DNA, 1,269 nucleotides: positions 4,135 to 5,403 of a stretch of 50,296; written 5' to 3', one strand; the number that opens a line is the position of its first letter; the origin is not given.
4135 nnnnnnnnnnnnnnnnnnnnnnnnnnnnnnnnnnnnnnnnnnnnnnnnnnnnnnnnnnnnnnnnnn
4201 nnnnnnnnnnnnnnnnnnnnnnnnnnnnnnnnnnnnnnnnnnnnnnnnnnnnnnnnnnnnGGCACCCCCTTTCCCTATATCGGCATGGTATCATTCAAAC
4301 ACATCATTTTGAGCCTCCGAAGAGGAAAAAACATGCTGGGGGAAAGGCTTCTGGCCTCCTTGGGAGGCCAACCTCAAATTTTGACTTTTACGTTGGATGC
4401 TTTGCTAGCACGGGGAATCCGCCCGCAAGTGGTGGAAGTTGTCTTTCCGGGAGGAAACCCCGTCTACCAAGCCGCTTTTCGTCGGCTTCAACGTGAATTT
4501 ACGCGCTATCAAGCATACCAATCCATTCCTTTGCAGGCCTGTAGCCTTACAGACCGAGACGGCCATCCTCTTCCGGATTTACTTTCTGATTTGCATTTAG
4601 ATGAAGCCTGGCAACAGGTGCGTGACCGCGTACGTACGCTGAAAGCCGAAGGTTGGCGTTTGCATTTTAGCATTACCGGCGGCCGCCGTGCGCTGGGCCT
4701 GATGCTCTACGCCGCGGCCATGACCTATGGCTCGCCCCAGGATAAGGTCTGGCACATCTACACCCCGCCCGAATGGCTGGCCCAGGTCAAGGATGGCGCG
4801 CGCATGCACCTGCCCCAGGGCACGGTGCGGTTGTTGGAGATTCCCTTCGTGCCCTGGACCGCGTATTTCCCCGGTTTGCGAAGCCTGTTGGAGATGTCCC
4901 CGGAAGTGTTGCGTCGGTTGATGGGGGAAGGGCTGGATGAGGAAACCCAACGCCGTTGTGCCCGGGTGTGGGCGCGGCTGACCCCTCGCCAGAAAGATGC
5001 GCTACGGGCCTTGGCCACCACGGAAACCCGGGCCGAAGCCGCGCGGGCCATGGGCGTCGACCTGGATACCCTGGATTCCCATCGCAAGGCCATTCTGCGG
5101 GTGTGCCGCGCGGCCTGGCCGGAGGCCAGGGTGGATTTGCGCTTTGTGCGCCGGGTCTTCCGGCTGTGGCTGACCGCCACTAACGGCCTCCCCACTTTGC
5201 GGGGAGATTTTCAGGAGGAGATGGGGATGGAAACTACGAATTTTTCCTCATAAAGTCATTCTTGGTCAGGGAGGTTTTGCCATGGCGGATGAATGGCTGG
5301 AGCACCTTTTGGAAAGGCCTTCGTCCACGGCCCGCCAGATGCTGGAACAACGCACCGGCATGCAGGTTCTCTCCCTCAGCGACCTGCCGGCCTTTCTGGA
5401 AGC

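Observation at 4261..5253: CARF-LuxR fusion as first gene of the cas operon, facing the ring-nuclease gene across a 72-nt control region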

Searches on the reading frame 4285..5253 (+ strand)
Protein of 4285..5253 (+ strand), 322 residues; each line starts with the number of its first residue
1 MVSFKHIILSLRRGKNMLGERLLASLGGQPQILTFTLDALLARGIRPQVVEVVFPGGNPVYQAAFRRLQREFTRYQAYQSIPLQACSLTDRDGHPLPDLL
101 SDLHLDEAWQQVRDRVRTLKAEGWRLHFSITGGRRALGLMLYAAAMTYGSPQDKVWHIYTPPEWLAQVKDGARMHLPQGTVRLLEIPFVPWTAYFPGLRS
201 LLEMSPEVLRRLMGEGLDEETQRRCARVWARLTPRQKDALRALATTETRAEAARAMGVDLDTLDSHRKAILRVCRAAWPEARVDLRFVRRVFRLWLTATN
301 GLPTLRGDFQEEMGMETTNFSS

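Call 3: search_protein_families(library=pfam, proteins=[window:4285-5253:+], max_evalue=0.1)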
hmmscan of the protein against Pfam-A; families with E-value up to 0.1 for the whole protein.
window:4285-5253:+ (322 aa): 3 families
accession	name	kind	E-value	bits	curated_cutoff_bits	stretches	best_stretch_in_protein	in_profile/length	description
PF09623.16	Cas_NE0113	-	1.1e-31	110.7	23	1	29-199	1-186/208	CRISPR-associated protein NE0113 (Cas_NE0113)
PF13551.12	HTH_29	-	0.029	14.9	28.1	1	237-269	2-35/64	Winged helix-turn helix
PF00196.25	GerE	-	0.03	14.4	23.5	1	231-272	2-43/57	Bacterial regulatory proteins, luxR family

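Call 4: search_protein_families(library=ncbifam, proteins=[window:4285-5253:+], max_evalue=0.1)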
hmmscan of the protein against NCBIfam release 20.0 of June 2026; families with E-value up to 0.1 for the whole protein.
window:4285-5253:+ (322 aa): 7 families
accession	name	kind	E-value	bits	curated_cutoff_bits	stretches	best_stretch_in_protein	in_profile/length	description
TIGR02584.1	cas_NE0113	equivalog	2.1e-07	31.2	80.65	1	90-160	84-155/209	CRISPR-associated ring nuclease Csm6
TIGR03642.1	cas_csx14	hypoth_equivalog_domain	2.2e-07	31.2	90.35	1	27-158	1-123/124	CRISPR-associated protein Csx14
NF052445.1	RespRegMctR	equivalog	0.012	15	300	1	229-272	142-185/205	two-component system response regulator MctR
NF041673.1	transregRamA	equivalog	0.04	13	500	1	229-273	216-260/280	acetate metabolism transcriptional regulator RamA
TIGR01884.1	cas_HTH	subfamily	0.065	12.6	60.2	0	106-148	72-111/202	CRISPR-associated CARF protein Csa3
NF008339.0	PRK11125.1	equivalog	0.065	11.9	595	1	205-280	401-475/487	ammonia-forming cytochrome c nitrite reductase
NF007935.0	PRK10651.1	equivalog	0.09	11.9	250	0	207-272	132-196/216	two-component system response regulator NarL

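Call 5: find_homologous_proteins(query=window:4333-5253:+, max_evalue=0.001)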
Query window:4333-5253:+ (306 aa): 351 proteins with E <= 0.001 among 8000 candidates; the best 120 are listed.
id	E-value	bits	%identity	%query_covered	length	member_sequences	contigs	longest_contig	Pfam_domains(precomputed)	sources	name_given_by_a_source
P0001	1.3e-203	693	100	100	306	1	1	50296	PF09623.17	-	-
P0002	3.8e-158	543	80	100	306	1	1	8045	PF09623.17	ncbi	-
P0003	2.1e-156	538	79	100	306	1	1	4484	PF09623.17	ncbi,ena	-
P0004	7.4e-152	523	79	99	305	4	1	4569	PF09623.17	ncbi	-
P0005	3.2e-137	475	71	98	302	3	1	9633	PF09623.17,PF00196.26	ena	-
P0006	7.4e-134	464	69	98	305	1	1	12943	PF09623.17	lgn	-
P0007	1.3e-133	463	70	98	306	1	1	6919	PF09623.17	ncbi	-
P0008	2.3e-132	459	69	99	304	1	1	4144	PF09623.17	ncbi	-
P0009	3.6e-130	452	69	97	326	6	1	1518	PF09623.17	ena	-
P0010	2.6e-127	442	66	96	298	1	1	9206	PF09623.17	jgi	-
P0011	2.1e-98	347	57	94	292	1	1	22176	PF09623.17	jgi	-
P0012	9.2e-92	325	56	92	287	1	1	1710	PF09623.17,PF00196.26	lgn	-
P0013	1.1e-90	322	56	91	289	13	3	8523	PF09623.17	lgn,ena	-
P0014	1.5e-90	321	55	90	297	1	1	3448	PF09623.17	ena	-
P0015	1.9e-90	321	55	92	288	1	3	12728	PF09623.17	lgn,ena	-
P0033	5.4e-64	234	44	90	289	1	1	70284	PF09623.17,PF00196.26,PF08281.19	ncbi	-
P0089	2.2e-57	213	40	90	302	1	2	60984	PF09623.17,PF00196.26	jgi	jgi:CRISPR-associated protein Csx14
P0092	5.6e-57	211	42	89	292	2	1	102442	PF09623.17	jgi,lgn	jgi:CRISPR-associated protein Csx14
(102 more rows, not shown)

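Call 17: find_encoding_contigs(protein=P0006, flank=6000, max_places=2)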
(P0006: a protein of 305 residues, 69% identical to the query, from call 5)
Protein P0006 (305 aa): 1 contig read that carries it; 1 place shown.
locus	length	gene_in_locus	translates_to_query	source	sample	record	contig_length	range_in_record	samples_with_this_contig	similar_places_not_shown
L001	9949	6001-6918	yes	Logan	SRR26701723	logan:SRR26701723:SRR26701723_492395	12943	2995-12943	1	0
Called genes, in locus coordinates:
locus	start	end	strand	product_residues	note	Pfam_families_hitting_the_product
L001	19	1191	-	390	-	PF00202:Aminotran_3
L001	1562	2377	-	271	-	PF03239:FTR1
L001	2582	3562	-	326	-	PF02729:OTCace_N, PF00185:OTCace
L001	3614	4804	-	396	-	PF09620:Cas_csx3 (weak)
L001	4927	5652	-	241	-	-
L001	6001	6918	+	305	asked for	PF09623:Cas_NE0113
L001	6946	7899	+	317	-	-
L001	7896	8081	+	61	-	-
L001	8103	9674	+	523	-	PF18182:mCpol (faint), PF22335:Cas10-Cmr2_palm2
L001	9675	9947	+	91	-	?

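Call 18: find_encoding_contigs(protein=P0002, flank=6000, max_places=2)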
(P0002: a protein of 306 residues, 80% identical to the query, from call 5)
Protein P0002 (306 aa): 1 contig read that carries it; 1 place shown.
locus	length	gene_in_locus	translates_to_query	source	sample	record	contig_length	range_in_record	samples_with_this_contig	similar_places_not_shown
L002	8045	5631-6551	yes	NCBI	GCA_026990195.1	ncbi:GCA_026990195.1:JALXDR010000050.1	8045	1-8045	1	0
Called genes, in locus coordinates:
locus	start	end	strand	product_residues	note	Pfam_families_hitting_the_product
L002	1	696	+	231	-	?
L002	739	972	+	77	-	-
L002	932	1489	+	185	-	PF09970:DUF2204 (faint), PF19502:DUF6036 (faint), PF08843:AbiEii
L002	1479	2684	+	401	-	PF03787:RAMPs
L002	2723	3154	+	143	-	-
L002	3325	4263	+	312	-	-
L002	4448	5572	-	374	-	PF09620:Cas_csx3 (faint)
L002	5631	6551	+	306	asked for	PF09623:Cas_NE0113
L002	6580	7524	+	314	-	-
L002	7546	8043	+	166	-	?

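Call 19: find_related_loci(query=A1, collection=genome_contigs, flank=8000)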
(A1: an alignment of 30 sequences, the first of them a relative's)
Query A1 (306 aa) in genome_contigs; peptide patterns used: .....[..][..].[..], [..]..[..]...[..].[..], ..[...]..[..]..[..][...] (x = any residue, [..] = any of these).
292 stretches matched a pattern; 258 encode a relative of the query (tblastn E <= 1e-3); the best 80 are kept; 80 distinct loci.
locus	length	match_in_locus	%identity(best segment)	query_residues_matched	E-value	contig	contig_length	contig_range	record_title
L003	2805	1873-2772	79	1-300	1e-147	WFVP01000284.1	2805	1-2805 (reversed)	MAG: Anaerolineales bacterium isolate S140_45 k151_511161, whole genome shotgun sequence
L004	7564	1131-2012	70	6-299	6e-126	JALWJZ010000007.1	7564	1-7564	MAG: Anaerolineales bacterium isolate M17_metabat1_scaf2bin.129 M17_NODE_12088_length_7564_cov_7.579938, whole genome sh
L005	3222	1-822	69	33-306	6e-117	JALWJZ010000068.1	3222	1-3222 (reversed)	MAG: Anaerolineales bacterium isolate M17_metabat1_scaf2bin.129 M17_NODE_46582_length_3222_cov_5.933764, whole genome sh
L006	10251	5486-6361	51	5-293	4e-90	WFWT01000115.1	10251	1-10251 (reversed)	MAG: Anaerolineae bacterium isolate S141_23 k151_348625, whole genome shotgun sequence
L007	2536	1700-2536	53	5-280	1e-88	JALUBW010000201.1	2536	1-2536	MAG: Anaerolineales bacterium isolate S143_maxbin2_scaf2bin.042 S143_NODE_57635_length_2536_cov_143.774595, whole genome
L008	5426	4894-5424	69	6-182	1e-71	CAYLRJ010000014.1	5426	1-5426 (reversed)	MAG TPA_asm: uncultured Anaerolineaceae bacterium isolate binchicken_co219_197 genome assembly, contig: k141_589221, who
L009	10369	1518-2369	47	6-286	6e-69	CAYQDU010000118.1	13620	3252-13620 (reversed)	MAG TPA_asm: uncultured Anaerolinea sp. isolate binchicken_co20_395 genome assembly, contig: NODE_8454_length_13620_cov_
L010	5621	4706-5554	43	6-284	7e-66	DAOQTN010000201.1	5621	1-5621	MAG TPA_asm: Anaerolineaceae bacterium isolate AMR_MDS_1139 NODE_15835_length_5621_cov_3.819260, whole genome shotgun se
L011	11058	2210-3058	41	6-286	2e-63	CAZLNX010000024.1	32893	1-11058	MAG TPA_asm: uncultured Anaerolineales bacterium isolate SRP077602_co5_33 genome assembly, contig: NODE_6588_length_3289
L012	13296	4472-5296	42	6-276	1e-61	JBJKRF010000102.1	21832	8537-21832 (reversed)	MAG: Anaerolineales bacterium isolate Bin_52 S1Ck127_2858378_flag_0_multi_19.9912_len_21832, whole genome shotgun sequen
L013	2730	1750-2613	41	1-286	8e-62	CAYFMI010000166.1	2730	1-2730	MAG TPA_asm: uncultured Anaerolineales bacterium isolate ERP019367_co2_135 genome assembly, contig: NODE_19761_length_27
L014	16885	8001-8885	40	6-305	9e-61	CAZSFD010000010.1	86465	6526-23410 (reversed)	MAG TPA_asm: uncultured Anaerolineaceae bacterium isolate binchicken_co274_165 genome assembly, contig: NODE_689_length_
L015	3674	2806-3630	42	6-276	3e-60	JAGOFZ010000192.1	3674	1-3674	MAG: Longilinea sp. isolate Go_SlDig_bin_457 Go_SlDig_93123_length_3674_cov_12.106005, whole genome shotgun sequence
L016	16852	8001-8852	41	6-286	1e-59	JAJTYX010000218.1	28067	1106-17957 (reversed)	MAG: Gammaproteobacteria bacterium isolate DTUPRO9 218-Genome51, whole genome shotgun sequence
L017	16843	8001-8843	42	6-284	2e-59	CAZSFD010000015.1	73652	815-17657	MAG TPA_asm: uncultured Anaerolineaceae bacterium isolate binchicken_co274_165 genome assembly, contig: NODE_927_length_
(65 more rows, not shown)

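Call 24: predict_structure(alignment_id=A1)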
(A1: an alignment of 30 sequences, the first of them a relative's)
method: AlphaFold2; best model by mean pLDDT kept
length: 306 residues; sequences in the alignment: 30
mean_pLDDT: 88.8   pTM: 0.66
mean pLDDT of the five models: 88.8, 88.6, 88.4, 86.6, 85.9
residues with pLDDT >= 90: 231; 70-90: 39; 50-70: 18; < 50: 18
segments of 3 or more residues with pLDDT < 50: 289-306
pLDDT, mean of each block of 10 residues (from residue 1): 93 96 98 98 96 97 97 96 93 96 97 92 96 95 95 93 96 82 72 61 89 97 94 92 97 98 94 90 61 42 41
secondary structure, 60 per line:
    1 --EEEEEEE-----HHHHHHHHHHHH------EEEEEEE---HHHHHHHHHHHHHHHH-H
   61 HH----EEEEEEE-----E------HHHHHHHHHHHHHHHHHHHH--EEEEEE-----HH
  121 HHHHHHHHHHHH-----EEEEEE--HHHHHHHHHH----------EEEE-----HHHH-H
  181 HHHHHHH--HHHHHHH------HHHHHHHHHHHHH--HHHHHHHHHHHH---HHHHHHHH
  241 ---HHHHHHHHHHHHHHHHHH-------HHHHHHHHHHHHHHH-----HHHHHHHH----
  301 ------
elements in order: E3-9 H15-26 E33-39 H43-58 E67-73 H86-105 E108-113 H119-132 E138-143 H146-155 E166-169 H175-178 H180-187 H190-196 H203-215 H218-229 H233-240 H244-261 H269-283 H289-296

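Call 26: search_solved_structures(query=A1, max_evalue=1, show_alignments=3)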
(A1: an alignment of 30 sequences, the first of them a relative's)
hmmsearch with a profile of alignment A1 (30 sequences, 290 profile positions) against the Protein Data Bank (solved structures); distinct sequences matched with E-value up to 1: 48.
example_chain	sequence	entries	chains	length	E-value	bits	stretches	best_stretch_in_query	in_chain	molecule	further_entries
4wt0_B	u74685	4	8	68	4.3e-07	32.8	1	216-260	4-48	Response regulator receiver domain protein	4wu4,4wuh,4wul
4wsz_A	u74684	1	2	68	5e-07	32.6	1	216-260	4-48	Response regulator receiver domain protein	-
8u3b_G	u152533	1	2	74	6.6e-07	32.2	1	217-267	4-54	Nitrate/nitrite response regulator protein NarL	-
1je8_A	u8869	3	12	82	8.3e-07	31.9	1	216-264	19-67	Nitrate/Nitrite Response Regulator Protein NARL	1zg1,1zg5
1yio_A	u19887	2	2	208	1e-06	31.6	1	187-261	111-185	response regulatory protein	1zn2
5hev_A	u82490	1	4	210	1.1e-06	31.5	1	201-261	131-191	Response regulator protein VraR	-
2rnj_A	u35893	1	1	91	2.1e-06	30.6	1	208-262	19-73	Response regulator protein vraR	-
1a04_A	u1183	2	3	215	3.1e-06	30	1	209-263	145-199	NITRATE/NITRITE RESPONSE REGULATOR PROTEIN NARL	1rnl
7ve4_A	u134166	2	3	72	3.2e-06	30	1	213-263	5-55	DNA-binding response regulator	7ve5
3clo_A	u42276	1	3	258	4.5e-06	29.5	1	217-260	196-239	Transcriptional regulator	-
8a5r_AAA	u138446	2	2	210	9.1e-06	28.5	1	205-262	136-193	Light-activated DNA-binding protein EL222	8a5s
7ve6_A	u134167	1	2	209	1.1e-05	28.2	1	208-262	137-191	Response regulator protein VraR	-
7vim_A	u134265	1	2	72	1.1e-05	28.2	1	219-263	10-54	Protein EsrB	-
4gvp_A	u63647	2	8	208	1.1e-05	28.2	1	208-262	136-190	Response regulator protein vraR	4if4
3p7n_A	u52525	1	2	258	1.3e-05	27.9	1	205-262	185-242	Sensor histidine kinase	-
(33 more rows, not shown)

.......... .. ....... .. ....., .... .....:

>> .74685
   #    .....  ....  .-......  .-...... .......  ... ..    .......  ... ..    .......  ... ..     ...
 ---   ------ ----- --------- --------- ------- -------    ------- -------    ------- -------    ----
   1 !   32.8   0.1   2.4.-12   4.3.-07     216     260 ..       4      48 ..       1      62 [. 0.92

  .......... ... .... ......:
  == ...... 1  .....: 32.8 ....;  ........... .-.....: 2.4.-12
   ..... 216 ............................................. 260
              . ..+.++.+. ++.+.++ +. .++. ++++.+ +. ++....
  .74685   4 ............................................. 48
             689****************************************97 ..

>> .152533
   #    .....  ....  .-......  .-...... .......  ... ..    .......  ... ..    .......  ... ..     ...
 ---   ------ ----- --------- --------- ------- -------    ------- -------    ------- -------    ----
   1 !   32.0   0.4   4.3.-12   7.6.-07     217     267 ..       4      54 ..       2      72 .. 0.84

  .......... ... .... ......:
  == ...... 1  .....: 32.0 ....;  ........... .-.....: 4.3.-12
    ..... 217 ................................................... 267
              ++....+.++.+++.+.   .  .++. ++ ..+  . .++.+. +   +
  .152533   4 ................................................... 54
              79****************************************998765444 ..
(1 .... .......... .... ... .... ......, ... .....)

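Call 28: fold_search(model_id=the predicted structure, library=pdb)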
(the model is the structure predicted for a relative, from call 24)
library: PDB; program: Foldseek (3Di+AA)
matches with E <= 10: 1599; with E <= 0.001: 78
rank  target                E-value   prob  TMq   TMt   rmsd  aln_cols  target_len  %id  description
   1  7z56_AAA              2.9e-07  1.00  0.35  0.57  16.1       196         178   16  Crystal Structure of the Ring Nuclease 0455 from Sulfolobus islandicus (Sis0455) in its apo form (released 2022-11-23)
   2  7z55_AAA              4.6e-07  1.00  0.40  0.62   4.9       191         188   15  Crystal Structure of the Ring Nuclease 0455 from Sulfolobus islandicus (Sis0455) in complex with its substrate (released 2022-11-23)
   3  6wxq_A                6.1e-07  1.00  0.31  0.43  16.2       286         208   11  Crystal structure of CRISPR-associated transcription factor Csa3 complexed with cA4 (released 2021-11-17)
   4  9c67_B                6.4e-07  1.00  0.39  0.23  10.3       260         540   16  cryoEM structure of CRISPR associated effector, CARF-Adenosine deaminase 1, Cad1, in apo form (released 2024-10-30)
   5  8htw_B                1.3e-06  1.00  0.40  0.65   5.2       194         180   17  Crystal Structure of the ring nuclease Sso2081 Y133F mutant from Saccharolobus solfataricus in its apo form (released 2023-02-15)
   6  7z56_BBB              1.4e-06  1.00  0.38  0.61   5.4       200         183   15  Crystal Structure of the Ring Nuclease 0455 from Sulfolobus islandicus (Sis0455) in its apo form (released 2022-11-23)
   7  9c6c_B                1.7e-06  1.00  0.39  0.21  10.2       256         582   16  cryoEM structure of CRISPR associated effector, CARF-Adenosine deaminase 1, Cad1, in apo form with ATP (symmetric site (released 2024-10-30)
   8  2wte_A                2.8e-06  1.00  0.34  0.47  16.2       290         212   12  The structure of the CRISPR-associated protein, Csa3, from Sulfolobus solfataricus at 1.8 angstrom resolution. (released 2010-09-22)
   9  9c67_F                3.5e-06  1.00  0.39  0.23  19.4       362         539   15  cryoEM structure of CRISPR associated effector, CARF-Adenosine deaminase 1, Cad1, in apo form (released 2024-10-30)
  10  7z55_BBB              3.7e-06  1.00  0.40  0.62   5.0       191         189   16  Crystal Structure of the Ring Nuclease 0455 from Sulfolobus islandicus (Sis0455) in complex with its substrate (released 2022-11-23)
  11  7ygl_B                3.9e-06  1.00  0.42  0.67   4.9       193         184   19  Crystal Structure of the ring nuclease Sso2081 from Saccharolobus solfataricus in complex with A4>p cleavage intermedi (released 2023-02-15)
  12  6tug_A                4.4e-06  1.00  0.40  0.31  20.0       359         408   12  Enterococcus italicus Csm6 bound to cyclic hexa-2'-fluoro-hexa-dAMP (released 2020-02-26)
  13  9c6a_A                4.9e-06  1.00  0.40  0.68   5.3       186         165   17  The CRISPR associated adenosine deaminase Cad1-CARF in the apo form (released 2024-10-30)
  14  9c77_B                5.5e-06  1.00  0.39  0.21  10.6       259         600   16  cryoEM structure of CRISPR associated effector, CARF-Adenosine deaminase 1, Cad1, in cA4 bound form with ATP. (released 2024-10-30)
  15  6o6z_A                5.5e-06  1.00  0.29  0.22  17.7       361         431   13  Crystal structure of Csm6 H381A in complex with cA4 by cocrystallization of cA4 and Csm6 (released 2019-07-31)
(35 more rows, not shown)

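Call 48: find_encoding_contigs(protein=P0033, flank=10000, max_places=1)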
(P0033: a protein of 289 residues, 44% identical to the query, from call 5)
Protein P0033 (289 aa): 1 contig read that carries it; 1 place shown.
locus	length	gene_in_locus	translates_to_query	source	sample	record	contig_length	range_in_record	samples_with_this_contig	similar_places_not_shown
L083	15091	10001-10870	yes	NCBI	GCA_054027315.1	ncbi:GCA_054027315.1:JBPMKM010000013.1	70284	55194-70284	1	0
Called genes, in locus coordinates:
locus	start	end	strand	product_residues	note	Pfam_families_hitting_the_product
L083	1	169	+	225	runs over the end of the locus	PF00072:Response_reg, PF00486:Trans_reg_C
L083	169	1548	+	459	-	PF00672:HAMP, PF00512:HisKA, PF02518:HATPase_c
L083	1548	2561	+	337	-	PF00535:Glycos_transf_2, PF13506:Glyco_transf_21 (faint), PF13641:Glyco_tranf_2_3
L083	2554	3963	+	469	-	PF13727:CoA_binding_3, PF02397:Bac_transf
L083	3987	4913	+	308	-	PF01073:3Beta_HSD, PF01370:Epimerase, PF02719:Polysacc_synt_2, PF04321:RmlD_sub_bind, PF05368:NmrA, PF07993:NAD_binding_4, PF13460:NAD_binding_10, PF16363:GDP_Man_Dehyd, +1 more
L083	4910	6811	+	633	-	PF13727:CoA_binding_3, PF00106:adh_short, PF01073:3Beta_HSD, PF01370:Epimerase, PF02719:Polysacc_synt_2, PF04321:RmlD_sub_bind, PF08659:KR (weak), PF16363:GDP_Man_Dehyd, +2 more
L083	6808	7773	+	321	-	PF02388:FemAB, PF13480:Acetyltransf_6, PF02388:FemAB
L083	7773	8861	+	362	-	PF02388:FemAB, PF13480:Acetyltransf_6, PF02388:FemAB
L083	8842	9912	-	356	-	PF09620:Cas_csx3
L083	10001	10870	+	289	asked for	PF09623:Cas_NE0113, PF08281:Sigma70_r4_2 (faint), PF00196:GerE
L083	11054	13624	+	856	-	PF18211:Csm1_B, PF22335:Cas10-Cmr2_palm2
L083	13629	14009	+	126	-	PF03750:Csm2_III-A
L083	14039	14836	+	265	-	PF03787:RAMPs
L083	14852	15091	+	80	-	?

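Call 49: find_encoding_contigs(protein=P0092, flank=10000, max_places=1)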
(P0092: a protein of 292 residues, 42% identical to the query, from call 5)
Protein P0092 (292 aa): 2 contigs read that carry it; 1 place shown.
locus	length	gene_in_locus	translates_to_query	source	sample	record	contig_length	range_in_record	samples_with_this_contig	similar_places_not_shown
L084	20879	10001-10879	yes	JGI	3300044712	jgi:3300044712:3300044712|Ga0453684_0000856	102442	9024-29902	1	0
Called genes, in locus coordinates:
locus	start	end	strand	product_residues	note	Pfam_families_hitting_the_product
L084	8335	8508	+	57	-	-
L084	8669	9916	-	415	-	PF09620:Cas_csx3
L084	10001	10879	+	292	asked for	PF09623:Cas_NE0113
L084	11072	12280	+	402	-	PF09002:Card1_endonuc (weak)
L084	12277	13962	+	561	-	PF22335:Cas10-Cmr2_palm2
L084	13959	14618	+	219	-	PF03787:RAMPs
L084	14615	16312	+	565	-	-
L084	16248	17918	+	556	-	PF03787:RAMPs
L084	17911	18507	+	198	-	PF27799:CRISPR-assoc_Csx19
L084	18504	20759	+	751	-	PF03787:RAMPs (faint), PF00313:CSD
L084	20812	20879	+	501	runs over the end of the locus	PF13304:AAA_21, PF13175:AAA_15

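Call 50: find_encoding_contigs(protein=P0089, flank=10000, max_places=1)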
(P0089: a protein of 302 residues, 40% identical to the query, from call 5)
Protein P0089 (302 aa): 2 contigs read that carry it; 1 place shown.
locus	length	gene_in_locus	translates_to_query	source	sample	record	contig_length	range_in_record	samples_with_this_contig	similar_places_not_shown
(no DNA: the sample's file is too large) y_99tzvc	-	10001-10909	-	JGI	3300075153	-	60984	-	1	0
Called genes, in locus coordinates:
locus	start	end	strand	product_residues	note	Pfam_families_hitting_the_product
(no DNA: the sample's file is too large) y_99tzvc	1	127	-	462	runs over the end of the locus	PF00860:Xan_ur_permease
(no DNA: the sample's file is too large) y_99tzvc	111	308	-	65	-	-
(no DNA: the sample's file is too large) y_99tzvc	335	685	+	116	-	-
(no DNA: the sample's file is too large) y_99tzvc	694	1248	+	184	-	-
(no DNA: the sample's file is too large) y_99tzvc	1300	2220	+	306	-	PF11392:AllH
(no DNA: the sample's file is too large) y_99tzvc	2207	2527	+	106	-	PF22263:DUF6951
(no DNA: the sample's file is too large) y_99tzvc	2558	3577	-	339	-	PF08240:ADH_N, PF16912:Glu_dehyd_C, PF00107:ADH_zinc_N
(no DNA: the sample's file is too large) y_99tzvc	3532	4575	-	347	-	PF08240:ADH_N, PF03435:Sacchrp_dh_NADP (faint), PF16912:Glu_dehyd_C, PF00107:ADH_zinc_N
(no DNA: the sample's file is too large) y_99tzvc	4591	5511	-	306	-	PF00248:Aldo_ket_red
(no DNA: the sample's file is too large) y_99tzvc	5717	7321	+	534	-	PF01293:PEPCK_ATP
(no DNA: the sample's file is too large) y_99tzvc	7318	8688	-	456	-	PF05977:MFS_3, PF07690:MFS_1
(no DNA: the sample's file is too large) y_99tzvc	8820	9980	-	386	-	PF09620:Cas_csx3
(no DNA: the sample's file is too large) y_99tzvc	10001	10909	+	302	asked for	PF09623:Cas_NE0113, PF00196:GerE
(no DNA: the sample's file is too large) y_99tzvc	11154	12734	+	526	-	-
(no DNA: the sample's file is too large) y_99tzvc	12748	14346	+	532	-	PF22335:Cas10-Cmr2_palm2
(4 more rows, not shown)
